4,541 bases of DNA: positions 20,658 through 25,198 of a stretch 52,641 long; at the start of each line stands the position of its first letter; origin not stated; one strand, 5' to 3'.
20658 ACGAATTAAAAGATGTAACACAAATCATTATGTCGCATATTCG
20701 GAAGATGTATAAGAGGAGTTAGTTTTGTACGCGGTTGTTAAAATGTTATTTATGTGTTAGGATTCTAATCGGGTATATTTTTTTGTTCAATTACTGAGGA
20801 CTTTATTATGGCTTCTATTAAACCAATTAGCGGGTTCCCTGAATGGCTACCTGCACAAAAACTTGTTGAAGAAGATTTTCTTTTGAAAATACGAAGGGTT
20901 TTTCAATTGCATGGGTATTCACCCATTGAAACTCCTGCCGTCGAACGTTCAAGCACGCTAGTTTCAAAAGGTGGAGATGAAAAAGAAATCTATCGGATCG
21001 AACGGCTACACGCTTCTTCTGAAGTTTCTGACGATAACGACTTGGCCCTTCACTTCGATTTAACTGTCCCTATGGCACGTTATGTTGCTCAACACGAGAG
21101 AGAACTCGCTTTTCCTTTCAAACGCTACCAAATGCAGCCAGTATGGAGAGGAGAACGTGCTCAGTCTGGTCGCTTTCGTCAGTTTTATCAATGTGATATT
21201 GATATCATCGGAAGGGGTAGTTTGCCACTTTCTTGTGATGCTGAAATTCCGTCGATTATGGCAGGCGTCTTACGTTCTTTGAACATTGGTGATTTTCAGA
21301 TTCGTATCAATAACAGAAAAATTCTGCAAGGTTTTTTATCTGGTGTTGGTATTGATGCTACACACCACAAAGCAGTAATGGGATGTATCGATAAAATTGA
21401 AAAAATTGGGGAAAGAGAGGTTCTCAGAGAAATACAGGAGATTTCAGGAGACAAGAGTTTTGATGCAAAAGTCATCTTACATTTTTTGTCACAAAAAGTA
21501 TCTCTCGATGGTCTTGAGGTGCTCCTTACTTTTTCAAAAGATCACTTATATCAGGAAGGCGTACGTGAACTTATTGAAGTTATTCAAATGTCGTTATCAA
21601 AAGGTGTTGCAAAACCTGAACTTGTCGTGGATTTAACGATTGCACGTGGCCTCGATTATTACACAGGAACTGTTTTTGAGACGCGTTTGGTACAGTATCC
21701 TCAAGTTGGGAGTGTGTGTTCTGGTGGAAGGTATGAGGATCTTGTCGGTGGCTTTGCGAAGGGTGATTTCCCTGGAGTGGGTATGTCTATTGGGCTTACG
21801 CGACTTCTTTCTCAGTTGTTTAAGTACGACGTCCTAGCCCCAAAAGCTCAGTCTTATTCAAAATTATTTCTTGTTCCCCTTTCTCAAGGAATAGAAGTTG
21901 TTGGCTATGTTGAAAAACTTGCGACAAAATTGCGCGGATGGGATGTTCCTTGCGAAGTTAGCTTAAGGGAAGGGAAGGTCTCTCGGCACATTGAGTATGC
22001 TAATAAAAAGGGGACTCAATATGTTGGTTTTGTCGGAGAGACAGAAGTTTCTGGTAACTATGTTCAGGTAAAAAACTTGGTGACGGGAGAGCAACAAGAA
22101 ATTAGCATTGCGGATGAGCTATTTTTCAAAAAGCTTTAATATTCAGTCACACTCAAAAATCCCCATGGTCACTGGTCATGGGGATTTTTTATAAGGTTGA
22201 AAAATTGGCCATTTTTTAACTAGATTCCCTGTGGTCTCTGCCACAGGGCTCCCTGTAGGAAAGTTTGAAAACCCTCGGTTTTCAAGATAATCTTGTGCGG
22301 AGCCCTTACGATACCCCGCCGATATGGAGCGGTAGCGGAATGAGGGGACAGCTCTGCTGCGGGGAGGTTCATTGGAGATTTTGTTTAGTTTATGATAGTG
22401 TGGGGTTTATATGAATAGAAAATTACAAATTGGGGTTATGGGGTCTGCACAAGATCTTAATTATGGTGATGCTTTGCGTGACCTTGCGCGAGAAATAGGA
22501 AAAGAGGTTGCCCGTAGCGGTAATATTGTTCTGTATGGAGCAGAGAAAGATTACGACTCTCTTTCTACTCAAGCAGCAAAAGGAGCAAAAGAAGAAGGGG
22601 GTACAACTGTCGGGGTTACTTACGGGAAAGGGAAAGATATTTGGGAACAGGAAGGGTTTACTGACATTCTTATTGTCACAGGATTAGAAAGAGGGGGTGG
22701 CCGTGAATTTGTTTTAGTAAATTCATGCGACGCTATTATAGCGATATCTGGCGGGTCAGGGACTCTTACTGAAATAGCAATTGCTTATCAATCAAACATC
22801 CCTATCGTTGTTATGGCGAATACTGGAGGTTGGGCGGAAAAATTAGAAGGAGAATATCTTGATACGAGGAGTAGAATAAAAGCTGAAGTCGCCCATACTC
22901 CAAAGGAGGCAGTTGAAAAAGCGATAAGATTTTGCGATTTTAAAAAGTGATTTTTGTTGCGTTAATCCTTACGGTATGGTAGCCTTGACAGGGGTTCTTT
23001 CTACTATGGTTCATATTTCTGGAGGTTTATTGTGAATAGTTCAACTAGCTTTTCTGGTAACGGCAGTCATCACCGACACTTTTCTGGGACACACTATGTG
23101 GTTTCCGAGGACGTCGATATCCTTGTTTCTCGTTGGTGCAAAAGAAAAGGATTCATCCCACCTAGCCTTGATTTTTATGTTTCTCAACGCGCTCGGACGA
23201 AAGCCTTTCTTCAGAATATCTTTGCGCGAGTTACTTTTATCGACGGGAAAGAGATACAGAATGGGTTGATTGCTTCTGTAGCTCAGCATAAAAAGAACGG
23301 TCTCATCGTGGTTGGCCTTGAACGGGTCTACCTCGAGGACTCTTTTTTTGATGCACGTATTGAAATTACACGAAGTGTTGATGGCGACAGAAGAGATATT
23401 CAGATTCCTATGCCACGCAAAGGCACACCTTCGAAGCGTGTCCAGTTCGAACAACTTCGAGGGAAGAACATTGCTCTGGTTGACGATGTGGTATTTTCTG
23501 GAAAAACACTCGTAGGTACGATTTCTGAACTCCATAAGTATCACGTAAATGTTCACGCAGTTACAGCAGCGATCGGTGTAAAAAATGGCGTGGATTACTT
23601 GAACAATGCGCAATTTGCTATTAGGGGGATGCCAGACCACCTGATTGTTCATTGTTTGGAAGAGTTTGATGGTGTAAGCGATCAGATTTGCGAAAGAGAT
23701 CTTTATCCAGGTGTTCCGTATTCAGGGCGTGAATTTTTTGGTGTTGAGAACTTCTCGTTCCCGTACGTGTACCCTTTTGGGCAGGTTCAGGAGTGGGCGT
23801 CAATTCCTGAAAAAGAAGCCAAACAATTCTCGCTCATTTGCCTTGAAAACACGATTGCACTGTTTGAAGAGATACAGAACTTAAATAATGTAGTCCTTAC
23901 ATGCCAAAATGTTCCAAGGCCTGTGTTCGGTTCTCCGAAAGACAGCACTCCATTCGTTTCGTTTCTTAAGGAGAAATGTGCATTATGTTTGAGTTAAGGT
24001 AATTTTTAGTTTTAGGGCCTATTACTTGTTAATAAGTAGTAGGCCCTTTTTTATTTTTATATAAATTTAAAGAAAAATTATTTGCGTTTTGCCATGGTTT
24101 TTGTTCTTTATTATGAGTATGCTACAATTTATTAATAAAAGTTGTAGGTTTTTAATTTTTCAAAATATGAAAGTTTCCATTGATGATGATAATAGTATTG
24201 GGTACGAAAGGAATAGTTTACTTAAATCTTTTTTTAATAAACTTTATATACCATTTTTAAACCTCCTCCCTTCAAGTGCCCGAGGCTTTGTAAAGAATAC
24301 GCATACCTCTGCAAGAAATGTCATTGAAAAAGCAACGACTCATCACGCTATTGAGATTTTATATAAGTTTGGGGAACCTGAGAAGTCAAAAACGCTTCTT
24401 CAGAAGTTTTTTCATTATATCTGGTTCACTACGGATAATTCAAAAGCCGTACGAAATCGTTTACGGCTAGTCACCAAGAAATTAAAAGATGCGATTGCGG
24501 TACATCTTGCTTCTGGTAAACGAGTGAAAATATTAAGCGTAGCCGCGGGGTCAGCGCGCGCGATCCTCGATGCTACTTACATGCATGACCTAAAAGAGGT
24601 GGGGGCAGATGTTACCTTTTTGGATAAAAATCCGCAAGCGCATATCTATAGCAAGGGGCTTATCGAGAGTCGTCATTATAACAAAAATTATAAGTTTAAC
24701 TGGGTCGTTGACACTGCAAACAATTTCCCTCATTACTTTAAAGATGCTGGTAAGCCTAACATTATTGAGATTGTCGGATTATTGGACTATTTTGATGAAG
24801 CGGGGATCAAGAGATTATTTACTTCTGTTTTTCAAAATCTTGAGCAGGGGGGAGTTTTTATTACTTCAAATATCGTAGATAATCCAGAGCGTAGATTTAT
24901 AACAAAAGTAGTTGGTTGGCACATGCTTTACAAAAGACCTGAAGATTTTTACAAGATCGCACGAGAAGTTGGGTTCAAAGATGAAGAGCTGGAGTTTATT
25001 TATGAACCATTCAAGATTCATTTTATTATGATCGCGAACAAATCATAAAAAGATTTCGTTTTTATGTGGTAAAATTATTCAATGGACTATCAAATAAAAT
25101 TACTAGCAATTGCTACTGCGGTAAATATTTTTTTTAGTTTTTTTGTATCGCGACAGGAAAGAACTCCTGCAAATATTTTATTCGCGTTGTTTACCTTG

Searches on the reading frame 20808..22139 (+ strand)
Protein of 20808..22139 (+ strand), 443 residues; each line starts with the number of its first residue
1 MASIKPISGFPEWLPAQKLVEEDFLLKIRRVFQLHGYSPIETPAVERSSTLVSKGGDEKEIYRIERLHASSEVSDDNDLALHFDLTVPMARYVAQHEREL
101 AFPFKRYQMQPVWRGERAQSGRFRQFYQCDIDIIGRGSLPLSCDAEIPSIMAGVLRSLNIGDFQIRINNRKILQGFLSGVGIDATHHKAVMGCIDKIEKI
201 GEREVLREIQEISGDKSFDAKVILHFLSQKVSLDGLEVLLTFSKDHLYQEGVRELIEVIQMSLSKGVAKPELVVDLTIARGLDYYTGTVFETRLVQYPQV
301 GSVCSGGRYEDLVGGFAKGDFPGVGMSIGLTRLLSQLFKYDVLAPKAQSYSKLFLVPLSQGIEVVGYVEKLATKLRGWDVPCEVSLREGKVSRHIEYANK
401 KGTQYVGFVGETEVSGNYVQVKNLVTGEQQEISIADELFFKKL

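Call 12: search_protein_families(library=pfam, proteins=[window:20808-22139:+], max_evalue=0.01)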
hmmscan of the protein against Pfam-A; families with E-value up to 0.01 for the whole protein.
window:20808-22139:+ (443 aa): 3 families
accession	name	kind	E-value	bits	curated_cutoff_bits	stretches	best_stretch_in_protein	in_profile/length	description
PF13393.11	tRNA-synt_His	-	1.2e-31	110.6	25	1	9-333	1-308/308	Histidyl-tRNA synthetase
PF03129.25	HGTP_anticodon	-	4.7e-12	46.4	21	1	353-436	2-86/94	Anticodon binding domain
PF00587.30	tRNA-synt_2b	-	4.1e-05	24.1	29.3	1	75-212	5-110/179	tRNA synthetase class II core domain (G, H, P, S and T)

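Call 18: find_encoding_contigs(protein=window:20808-22139:+, flank=3000, max_places=10)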
Protein window:20808-22139:+ (443 aa): 11 contigs read that carry it; 8 places shown.
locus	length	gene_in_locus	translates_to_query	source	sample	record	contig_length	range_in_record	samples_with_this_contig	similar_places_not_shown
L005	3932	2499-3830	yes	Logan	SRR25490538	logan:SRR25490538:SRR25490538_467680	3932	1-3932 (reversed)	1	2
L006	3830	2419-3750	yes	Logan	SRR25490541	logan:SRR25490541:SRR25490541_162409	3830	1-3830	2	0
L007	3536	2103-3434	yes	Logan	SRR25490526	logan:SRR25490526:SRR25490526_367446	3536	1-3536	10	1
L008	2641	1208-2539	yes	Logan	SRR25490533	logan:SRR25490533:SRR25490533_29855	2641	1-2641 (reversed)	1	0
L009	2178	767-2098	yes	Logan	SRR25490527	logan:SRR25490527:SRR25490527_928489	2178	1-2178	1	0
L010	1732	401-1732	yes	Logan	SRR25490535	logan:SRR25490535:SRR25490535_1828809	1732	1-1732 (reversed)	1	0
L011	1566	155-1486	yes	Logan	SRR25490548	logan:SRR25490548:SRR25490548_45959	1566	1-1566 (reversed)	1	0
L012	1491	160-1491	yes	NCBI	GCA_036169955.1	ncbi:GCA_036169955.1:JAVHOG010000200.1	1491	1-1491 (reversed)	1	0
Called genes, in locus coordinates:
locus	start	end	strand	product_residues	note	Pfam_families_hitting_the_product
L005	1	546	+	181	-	?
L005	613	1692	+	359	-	PF00226:DnaJ, PF01556:DnaJ_C, PF00684:DnaJ_CXXCXGXG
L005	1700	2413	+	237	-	PF01553:Acyltransferase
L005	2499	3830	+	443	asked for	PF13393:tRNA-synt_His, PF03129:HGTP_anticodon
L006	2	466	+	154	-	?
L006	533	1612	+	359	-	PF00226:DnaJ, PF01556:DnaJ_C, PF00684:DnaJ_CXXCXGXG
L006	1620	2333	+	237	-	PF01553:Acyltransferase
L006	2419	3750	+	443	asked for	PF13393:tRNA-synt_His, PF03129:HGTP_anticodon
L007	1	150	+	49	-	?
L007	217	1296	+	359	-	PF00226:DnaJ, PF01556:DnaJ_C, PF00684:DnaJ_CXXCXGXG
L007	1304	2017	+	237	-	PF01553:Acyltransferase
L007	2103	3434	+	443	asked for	PF13393:tRNA-synt_His, PF03129:HGTP_anticodon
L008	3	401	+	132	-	?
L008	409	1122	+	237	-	PF01553:Acyltransferase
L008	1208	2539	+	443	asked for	PF13393:tRNA-synt_His, PF03129:HGTP_anticodon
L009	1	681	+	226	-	?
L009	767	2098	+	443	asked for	PF13393:tRNA-synt_His, PF03129:HGTP_anticodon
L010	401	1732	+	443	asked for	PF13393:tRNA-synt_His, PF03129:HGTP_anticodon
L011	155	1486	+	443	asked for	PF13393:tRNA-synt_His, PF03129:HGTP_anticodon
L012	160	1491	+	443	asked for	PF13393:tRNA-synt_His, PF03129:HGTP_anticodon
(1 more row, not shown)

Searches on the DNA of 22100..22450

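Call 4: search_rna_families(source=window, start=22100, end=22450, threshold=evalue, max_evalue=10, show_alignments=4)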
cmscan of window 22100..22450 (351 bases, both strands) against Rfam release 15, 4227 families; matches with E-value up to 10: 14.
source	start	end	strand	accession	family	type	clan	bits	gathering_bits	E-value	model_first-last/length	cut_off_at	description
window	22100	22200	+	RF00121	MicC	Gene; sRNA;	-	21.8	90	0.52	26-123/123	5'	MicC RNA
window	22120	22217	+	RF01770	rimP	Cis-reg; leader;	-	20.7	47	0.42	1-102/102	no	Gammaprotebacteria rimP leader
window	22122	22195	+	RF04312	trpB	Cis-reg;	-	18.7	59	3.3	1-107/107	no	trpB ncRNA motif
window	22144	22191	+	RF02399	NsiR1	Gene; sRNA;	-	17.7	39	0.39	1-60/60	no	Nitrogen stress-induced RNA 1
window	22135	22189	+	RF01459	rliE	Gene; sRNA;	-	16.1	90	2.4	125-182/222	no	Listeria sRNA rliE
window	22154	22223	+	RF02419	Spd-sr37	Gene; sRNA;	-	16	45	3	1-67/67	no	Streptococcus sRNA Spd-sr37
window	22137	22207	-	RF00780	MIR477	Gene; miRNA;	-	15.4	65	1.7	1-99/99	no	MIR477 microRNA precursor family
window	22144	22199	+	RF04140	mir-3118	Gene; miRNA;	-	14.8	89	6.4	1-76/76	no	mir-3118 microRNA precursor family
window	22153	22221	-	RF02399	NsiR1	Gene; sRNA;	-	14.5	39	2.5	1-60/60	no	Nitrogen stress-induced RNA 1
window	22151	22267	-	RF00106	RNAI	Gene; antisense;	-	14.1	47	3.5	1-102/102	no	RNAI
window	22155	22189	+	RF03585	mir-3938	Gene; miRNA;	-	13.9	94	6.8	1-88/88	no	mir-3938 microRNA precursor family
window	22100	22199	+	RF00557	L10_leader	Cis-reg; leader;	-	13.8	44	6.3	58-138/138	5'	Ribosomal protein L10 leader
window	22119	22198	+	RF02612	BSR1350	Gene; sRNA;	-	13.2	216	8.7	1-176/176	no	Brucella sRNA 1350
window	22123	22144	-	RF00066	U7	Gene; snRNA;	-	10.8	34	9.6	1-62/62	no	U7 small nuclear RNA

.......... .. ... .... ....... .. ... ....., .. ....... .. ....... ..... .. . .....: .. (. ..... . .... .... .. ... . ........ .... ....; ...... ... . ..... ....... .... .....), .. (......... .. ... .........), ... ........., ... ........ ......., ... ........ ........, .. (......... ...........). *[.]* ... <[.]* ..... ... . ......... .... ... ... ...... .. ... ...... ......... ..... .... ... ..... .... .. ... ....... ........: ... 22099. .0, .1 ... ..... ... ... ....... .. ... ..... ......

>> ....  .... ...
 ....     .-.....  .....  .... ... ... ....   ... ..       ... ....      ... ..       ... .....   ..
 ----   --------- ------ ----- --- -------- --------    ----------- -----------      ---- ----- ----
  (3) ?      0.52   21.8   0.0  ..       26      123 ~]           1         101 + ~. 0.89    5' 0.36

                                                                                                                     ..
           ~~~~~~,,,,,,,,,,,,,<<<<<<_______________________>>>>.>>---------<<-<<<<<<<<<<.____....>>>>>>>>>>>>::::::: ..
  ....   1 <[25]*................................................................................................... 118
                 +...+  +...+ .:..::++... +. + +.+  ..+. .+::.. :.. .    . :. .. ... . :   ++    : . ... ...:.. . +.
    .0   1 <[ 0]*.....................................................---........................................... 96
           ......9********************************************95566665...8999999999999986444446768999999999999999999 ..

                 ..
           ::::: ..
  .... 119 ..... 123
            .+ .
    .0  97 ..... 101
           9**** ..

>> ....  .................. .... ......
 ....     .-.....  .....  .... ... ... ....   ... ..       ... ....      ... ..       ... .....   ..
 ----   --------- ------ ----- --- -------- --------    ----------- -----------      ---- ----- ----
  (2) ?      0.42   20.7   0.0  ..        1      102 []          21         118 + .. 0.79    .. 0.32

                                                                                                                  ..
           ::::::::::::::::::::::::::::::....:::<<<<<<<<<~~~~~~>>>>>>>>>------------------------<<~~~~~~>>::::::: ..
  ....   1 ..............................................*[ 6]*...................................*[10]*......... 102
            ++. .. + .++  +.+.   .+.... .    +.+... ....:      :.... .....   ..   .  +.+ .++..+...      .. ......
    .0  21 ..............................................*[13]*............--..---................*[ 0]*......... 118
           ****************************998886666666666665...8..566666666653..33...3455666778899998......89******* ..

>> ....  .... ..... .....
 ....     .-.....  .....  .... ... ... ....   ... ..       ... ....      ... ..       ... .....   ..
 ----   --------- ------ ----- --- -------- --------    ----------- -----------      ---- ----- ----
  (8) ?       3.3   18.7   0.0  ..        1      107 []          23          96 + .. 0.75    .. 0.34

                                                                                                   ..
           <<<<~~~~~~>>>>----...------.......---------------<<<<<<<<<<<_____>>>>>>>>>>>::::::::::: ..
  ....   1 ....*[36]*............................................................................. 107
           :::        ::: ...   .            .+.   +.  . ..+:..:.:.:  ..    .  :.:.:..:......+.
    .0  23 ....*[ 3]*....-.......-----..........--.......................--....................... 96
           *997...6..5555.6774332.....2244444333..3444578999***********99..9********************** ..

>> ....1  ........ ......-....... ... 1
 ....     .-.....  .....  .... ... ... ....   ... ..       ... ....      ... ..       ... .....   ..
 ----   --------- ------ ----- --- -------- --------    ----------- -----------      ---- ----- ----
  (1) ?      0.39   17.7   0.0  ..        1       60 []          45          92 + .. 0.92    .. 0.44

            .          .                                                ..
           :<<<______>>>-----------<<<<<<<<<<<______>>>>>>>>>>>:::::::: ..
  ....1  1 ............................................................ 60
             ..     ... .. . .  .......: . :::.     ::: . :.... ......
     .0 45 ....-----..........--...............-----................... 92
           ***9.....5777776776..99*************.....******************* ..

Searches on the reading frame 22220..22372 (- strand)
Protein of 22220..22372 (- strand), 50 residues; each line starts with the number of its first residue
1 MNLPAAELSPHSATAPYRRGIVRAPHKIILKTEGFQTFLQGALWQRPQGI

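Call 12: search_protein_families(library=pfam, proteins=[window:22220-22372:-], max_evalue=0.01)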
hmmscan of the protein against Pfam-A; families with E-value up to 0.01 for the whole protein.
window:22220-22372:- (50 aa): 0 families

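Call 17: find_encoding_contigs(protein=window:22220-22372:-, flank=3000, max_places=10)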
Protein window:22220-22372:- (50 aa): no gene with exactly this product is on record in the collection.

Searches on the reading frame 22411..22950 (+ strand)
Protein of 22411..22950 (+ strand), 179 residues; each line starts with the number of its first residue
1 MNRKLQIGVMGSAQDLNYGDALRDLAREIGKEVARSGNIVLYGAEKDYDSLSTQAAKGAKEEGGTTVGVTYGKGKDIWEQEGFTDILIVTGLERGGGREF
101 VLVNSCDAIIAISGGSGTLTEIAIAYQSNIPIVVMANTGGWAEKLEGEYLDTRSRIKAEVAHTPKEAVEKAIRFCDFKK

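Call 11: find_encoding_contigs(protein=window:22411-22950:+, flank=3000, max_places=10)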
Protein window:22411-22950:+ (179 aa): 20 contigs read that carry it; 4 places shown.
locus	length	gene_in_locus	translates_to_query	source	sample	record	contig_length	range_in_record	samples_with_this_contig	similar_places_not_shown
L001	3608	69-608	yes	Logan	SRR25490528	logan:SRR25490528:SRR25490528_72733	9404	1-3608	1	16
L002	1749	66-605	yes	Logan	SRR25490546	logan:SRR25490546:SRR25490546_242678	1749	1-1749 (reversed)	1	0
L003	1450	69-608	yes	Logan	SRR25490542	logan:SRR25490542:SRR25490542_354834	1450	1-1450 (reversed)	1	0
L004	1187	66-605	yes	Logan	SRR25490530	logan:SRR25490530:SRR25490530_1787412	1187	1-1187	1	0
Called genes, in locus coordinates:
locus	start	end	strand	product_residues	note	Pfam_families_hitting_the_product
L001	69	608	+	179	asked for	PF18306:LDcluster4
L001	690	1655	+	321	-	-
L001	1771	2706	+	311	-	PF12147:Methyltransf_20 (weak)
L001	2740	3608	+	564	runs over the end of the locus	PF16927:HisKA_7TM, PF00512:HisKA, PF02518:HATPase_c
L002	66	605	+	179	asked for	PF18306:LDcluster4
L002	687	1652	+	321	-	-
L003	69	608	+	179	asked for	PF18306:LDcluster4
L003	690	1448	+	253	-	?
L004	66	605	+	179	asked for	PF18306:LDcluster4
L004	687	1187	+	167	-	?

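Call 12: search_protein_families(library=pfam, proteins=[window:22411-22950:+], max_evalue=0.01)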
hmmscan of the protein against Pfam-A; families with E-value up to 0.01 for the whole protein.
window:22411-22950:+ (179 aa): 3 families
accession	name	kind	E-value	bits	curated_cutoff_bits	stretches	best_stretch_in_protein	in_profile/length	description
PF18306.6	LDcluster4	-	3.6e-30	105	26.3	1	4-148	1-134/151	SLOG cluster4 family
PF03641.19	Lysine_decarbox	-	2.8e-05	24.7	27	1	55-124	4-71/131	Possible lysine decarboxylase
PF18171.6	LSDAT_prok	-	0.00027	20.7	25.4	1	105-154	123-172/195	SLOG in TRPM, prokaryote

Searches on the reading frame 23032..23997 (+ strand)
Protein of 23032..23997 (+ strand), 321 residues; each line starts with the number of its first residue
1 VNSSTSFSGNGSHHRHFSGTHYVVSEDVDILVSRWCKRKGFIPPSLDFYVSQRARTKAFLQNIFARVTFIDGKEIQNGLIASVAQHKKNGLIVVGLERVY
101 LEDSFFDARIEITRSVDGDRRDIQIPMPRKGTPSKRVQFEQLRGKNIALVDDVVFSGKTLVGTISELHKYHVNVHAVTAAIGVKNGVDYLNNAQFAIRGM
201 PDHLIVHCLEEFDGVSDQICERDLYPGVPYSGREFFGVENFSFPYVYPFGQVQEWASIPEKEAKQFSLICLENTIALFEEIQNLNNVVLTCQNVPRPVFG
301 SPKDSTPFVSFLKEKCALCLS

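Call 12: search_protein_families(library=pfam, proteins=[window:23032-23997:+], max_evalue=0.01)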
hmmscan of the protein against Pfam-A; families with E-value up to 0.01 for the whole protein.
window:23032-23997:+ (321 aa): 2 families
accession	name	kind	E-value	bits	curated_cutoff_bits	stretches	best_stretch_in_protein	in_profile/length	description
PF00156.33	Pribosyltran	-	3.2e-05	23.7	26.3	1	138-179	81-123/158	Phosphoribosyl transferase domain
PF24390.1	PRTase-CE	-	0.00054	20.3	27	1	136-199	103-159/253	PRTase-CE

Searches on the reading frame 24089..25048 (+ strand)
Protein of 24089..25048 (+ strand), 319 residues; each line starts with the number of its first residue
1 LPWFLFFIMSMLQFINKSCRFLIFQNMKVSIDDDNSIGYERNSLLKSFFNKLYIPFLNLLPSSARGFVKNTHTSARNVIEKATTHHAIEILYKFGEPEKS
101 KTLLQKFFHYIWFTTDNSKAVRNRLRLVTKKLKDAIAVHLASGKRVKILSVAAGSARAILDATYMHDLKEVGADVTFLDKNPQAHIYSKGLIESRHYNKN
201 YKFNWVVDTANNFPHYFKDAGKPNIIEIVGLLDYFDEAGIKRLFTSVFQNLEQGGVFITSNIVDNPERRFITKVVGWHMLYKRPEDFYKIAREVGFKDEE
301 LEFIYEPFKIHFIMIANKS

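Call 12: search_protein_families(library=pfam, proteins=[window:24089-25048:+], max_evalue=0.01)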
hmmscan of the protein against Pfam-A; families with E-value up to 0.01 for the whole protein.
window:24089-25048:+ (319 aa): 1 family
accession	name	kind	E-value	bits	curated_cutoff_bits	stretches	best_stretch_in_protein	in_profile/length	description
PF12147.14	Methyltransf_20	-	1.1e-06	28.6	21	1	103-278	92-264/309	Putative methyltransferase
